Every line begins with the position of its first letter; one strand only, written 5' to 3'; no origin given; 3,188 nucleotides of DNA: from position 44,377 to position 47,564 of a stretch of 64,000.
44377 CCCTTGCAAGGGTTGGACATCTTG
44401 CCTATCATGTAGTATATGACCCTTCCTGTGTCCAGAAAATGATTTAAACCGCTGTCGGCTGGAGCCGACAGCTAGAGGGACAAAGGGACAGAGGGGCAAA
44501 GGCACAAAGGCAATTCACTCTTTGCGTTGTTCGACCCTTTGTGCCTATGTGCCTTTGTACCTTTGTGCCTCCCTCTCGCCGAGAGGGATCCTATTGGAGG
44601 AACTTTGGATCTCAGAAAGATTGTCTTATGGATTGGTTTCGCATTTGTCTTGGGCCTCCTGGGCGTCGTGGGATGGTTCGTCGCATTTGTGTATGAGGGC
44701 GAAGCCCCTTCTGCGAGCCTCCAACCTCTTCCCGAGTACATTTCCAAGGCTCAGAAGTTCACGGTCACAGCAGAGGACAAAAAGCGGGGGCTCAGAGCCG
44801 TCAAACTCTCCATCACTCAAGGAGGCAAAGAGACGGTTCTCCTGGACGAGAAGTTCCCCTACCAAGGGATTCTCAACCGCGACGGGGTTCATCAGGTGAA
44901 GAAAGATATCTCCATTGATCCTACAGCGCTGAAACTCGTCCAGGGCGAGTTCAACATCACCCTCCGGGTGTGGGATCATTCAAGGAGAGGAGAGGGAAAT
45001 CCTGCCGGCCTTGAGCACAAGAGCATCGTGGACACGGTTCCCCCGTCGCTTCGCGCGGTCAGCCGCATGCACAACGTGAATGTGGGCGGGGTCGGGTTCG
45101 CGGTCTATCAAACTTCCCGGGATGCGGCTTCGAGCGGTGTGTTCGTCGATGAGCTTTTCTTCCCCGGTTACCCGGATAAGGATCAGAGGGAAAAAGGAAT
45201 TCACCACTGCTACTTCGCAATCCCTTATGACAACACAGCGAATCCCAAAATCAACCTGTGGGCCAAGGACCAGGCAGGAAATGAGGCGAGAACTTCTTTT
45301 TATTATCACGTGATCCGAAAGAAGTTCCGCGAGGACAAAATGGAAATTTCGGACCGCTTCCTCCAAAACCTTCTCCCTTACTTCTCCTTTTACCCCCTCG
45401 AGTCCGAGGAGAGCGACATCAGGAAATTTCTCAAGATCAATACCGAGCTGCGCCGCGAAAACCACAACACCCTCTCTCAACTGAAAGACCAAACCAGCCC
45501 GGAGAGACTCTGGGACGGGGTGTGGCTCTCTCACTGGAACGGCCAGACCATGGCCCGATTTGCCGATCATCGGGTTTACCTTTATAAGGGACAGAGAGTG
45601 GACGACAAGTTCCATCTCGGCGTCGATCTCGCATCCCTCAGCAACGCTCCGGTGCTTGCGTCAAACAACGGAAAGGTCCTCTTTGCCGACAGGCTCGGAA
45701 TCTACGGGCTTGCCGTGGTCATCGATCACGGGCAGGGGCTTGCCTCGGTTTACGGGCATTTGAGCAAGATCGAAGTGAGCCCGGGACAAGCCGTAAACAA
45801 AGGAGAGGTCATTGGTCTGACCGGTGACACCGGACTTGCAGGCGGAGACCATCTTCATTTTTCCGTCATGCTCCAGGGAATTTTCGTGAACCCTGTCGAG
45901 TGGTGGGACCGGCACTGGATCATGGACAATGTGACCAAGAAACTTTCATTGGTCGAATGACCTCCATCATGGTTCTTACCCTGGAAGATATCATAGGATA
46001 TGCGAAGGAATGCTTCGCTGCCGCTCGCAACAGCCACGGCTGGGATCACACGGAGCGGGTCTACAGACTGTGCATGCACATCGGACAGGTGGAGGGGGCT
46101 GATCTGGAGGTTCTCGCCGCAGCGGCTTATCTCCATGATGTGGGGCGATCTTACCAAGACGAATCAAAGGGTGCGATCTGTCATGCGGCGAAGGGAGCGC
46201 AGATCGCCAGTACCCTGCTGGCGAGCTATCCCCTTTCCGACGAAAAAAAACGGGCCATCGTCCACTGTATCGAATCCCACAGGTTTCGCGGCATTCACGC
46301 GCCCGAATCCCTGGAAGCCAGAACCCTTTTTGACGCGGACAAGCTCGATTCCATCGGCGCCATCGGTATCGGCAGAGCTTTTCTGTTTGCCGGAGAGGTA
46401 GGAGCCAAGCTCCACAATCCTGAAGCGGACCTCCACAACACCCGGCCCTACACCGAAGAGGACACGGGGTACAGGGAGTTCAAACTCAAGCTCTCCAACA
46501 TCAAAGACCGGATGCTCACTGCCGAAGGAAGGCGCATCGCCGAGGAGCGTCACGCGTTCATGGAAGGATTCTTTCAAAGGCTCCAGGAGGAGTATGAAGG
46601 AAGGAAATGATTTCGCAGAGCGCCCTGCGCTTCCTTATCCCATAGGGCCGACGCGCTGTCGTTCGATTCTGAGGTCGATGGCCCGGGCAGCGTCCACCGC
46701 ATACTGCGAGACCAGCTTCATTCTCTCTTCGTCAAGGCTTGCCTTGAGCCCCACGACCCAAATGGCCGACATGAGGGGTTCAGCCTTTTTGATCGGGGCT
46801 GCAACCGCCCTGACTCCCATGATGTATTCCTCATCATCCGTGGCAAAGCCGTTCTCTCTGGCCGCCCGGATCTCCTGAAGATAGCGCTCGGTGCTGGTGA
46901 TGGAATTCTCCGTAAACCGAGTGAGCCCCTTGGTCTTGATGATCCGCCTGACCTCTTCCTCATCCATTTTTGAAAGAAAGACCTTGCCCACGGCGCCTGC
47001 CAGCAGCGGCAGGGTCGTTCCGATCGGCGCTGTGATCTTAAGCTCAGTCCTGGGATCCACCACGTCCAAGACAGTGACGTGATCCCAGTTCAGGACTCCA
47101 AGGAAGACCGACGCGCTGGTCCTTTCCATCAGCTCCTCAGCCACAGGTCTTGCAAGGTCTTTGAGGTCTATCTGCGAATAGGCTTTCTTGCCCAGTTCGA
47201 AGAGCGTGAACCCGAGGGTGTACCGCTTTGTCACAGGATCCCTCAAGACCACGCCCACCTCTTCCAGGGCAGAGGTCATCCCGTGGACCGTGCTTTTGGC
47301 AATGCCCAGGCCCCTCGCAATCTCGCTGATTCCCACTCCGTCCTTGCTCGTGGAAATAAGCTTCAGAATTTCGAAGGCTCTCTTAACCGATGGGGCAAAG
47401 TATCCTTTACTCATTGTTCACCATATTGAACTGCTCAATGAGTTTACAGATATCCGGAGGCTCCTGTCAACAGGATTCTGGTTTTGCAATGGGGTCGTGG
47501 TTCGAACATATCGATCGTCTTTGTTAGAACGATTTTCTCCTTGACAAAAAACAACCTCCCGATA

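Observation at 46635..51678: IclR-controlled module that may couple a tungsten AOR to the membrane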

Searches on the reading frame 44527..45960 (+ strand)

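Call 3: search_protein_families(library=pfam, proteins=[window:44527-45960:+], max_evalue=0.01)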
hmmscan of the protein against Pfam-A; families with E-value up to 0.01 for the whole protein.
window:44527-45960:+ (477 aa): 1 family
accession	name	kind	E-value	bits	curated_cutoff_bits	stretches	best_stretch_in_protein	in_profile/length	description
PF01551.29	Peptidase_M23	-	2.1e-28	98.8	28.7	1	362-456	2-96/96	Peptidase family M23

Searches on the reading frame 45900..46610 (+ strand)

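Call 3: search_protein_families(library=pfam, proteins=[window:45900-46610:+], max_evalue=0.01)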
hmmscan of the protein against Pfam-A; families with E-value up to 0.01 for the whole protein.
window:45900-46610:+ (236 aa): 2 families
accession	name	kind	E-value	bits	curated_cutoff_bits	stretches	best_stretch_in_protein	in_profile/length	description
PF01966.28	HD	-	1.2e-14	55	22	1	48-150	2-114/116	HD domain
PF24391.1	HD-CE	-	0.0029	17.8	27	1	46-137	7-113/263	HD-CE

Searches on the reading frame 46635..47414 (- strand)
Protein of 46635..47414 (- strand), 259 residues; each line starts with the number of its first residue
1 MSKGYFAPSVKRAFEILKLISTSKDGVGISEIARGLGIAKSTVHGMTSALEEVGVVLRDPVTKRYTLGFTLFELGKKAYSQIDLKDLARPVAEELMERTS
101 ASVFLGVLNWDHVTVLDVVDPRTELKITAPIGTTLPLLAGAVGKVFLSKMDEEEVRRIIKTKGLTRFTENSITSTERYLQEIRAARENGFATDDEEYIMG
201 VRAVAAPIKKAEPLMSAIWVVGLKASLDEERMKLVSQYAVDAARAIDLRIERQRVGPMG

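Call 3: search_protein_families(library=pfam, proteins=[window:46635-47414:-], max_evalue=0.01)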
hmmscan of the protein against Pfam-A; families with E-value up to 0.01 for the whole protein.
window:46635-47414:- (259 aa): 7 families
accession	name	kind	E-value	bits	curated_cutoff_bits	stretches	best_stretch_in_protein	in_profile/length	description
PF01614.24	IclR_C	-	3e-35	121.8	24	1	78-247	3-173/174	Bacterial transcriptional regulator IclR C-terminal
PF09339.16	HTH_IclR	-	2.1e-14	53.4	22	1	9-60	1-52/52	IclR helix-turn-helix domain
PF01047.28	MarR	-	0.0012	19.1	24.6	1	13-59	5-50/59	MarR family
PF01325.25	Fe_dep_repress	-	0.0015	19.1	26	0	16-56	13-52/60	Iron dependent repressor, N-terminal DNA binding domain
PF25212.1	HVO_A0114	-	0.0037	17.5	27.6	1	12-59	23-69/84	HVO_A0114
PF13412.12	HTH_24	-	0.0041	17.1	21.9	1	14-56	6-47/48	Winged helix-turn-helix DNA-binding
PF12802.13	MarR_2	-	0.0066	17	27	0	14-64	8-60/61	MarR family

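Call 11: search_protein_families(library=ncbifam, proteins=[window:46635-47414:-], max_evalue=0.01)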
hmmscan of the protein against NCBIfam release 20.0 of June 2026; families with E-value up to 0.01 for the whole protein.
window:46635-47414:- (259 aa): 11 families
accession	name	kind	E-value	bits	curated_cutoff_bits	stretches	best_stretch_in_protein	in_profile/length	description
NF045644.1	TransRegBhcR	equivalog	1.8e-44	152.1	350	1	9-248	24-263/267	HTH-type transcriptional regulator BhcR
NF011671.1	PRK15090.1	equivalog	2.7e-39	134.9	275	1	8-209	11-211/256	DNA-binding transcriptional regulator KdgR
NF008601.2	PRK11569.1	equivalog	9.3e-33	113.5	380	1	9-248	28-270/276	glyoxylate bypass operon transcriptional repressor IclR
TIGR02431.1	pcaR_pcaU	subfamily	5e-32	111.2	284.75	1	8-226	6-222/248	beta-ketoadipate pathway transcriptional regulators, PcaR/PcaU/PobR family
NF007548.0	PRK10163.1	equivalog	4.9e-25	88.2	406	1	8-246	22-261/271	HTH-type transcriptional repressor AllR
NF007339.0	PRK09834.1-1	equivalog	7.6e-14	51.6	299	1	10-246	23-262/271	DNA-binding transcriptional regulator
NF007341.0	PRK09834.1-3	equivalog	7.2e-13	48.3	269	1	10-237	10-246/274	DNA-binding transcriptional regulator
NF007342.0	PRK09834.1-4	equivalog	1e-10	41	251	1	9-221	13-226/263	DNA-binding transcriptional regulator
NF053606.1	Sta1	subfamily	0.0038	17.3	80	1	12-62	21-70/100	Sta1 family transcriptional regulator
TIGR02844.1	spore_III_D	equivalog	0.0065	16.8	111.5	0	11-54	6-48/80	sporulation transcriptional regulator SpoIIID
TIGR03879.1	near_KaiC_dom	domain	0.0093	16.4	65.1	0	20-80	29-86/91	probable regulatory domain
